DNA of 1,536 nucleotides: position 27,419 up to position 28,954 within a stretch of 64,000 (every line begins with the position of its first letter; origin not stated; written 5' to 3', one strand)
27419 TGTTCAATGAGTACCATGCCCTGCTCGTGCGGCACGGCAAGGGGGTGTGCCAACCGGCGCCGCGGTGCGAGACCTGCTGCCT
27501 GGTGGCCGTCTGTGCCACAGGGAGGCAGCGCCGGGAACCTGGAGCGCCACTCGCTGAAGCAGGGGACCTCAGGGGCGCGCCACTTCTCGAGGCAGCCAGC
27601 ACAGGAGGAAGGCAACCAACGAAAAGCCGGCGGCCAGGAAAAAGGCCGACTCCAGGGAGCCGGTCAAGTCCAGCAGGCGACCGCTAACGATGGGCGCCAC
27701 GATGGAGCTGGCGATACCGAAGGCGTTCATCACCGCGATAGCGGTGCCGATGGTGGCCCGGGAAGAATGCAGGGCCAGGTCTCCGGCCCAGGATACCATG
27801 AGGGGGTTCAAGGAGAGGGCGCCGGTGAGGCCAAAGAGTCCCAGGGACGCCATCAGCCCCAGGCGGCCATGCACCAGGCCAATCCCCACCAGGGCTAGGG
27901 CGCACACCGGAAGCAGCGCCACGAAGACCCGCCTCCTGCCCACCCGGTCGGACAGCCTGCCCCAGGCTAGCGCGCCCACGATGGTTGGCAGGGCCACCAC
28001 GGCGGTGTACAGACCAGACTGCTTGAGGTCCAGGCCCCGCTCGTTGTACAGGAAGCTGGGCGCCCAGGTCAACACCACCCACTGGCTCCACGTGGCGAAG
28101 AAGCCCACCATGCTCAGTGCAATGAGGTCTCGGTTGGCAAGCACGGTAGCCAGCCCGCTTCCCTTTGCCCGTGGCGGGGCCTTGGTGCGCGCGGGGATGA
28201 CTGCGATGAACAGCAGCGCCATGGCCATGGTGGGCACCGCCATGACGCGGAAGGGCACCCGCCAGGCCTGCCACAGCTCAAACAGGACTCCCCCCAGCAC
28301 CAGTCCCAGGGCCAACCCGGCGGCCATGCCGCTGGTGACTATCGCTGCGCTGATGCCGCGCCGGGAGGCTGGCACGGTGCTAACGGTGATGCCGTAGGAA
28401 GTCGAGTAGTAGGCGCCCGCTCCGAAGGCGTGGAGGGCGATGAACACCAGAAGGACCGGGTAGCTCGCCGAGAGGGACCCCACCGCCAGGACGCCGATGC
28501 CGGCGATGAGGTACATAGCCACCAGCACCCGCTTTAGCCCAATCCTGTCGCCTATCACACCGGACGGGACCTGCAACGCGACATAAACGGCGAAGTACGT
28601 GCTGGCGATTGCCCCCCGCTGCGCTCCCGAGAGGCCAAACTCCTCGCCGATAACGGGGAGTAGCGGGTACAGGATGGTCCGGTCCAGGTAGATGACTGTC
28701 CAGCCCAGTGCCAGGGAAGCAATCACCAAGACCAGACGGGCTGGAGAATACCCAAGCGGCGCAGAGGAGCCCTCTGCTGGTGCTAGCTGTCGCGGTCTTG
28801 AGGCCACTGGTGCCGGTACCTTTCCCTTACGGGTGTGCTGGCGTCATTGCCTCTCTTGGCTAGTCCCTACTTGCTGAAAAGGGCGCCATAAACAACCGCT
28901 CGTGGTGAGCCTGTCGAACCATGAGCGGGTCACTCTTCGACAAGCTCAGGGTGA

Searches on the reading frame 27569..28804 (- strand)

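Call 10: search_protein_families(library=pfam, proteins=[window:27569-28804:-], max_evalue=0.001)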
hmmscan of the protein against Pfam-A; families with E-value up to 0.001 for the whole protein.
window:27569-28804:- (411 aa): 3 families
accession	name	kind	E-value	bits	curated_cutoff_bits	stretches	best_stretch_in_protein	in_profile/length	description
PF07690.21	MFS_1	-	8.6e-64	216.1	33.4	2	32-348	2-327/347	Major Facilitator Superfamily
PF06779.20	MFS_4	-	1.1e-08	35.2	26.3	1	42-401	9-362/364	Uncharacterised MFS-type transporter YbfB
PF12832.13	MFS_1_like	-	1.7e-08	34.4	25.2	1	71-179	257-366/373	MFS_1 like family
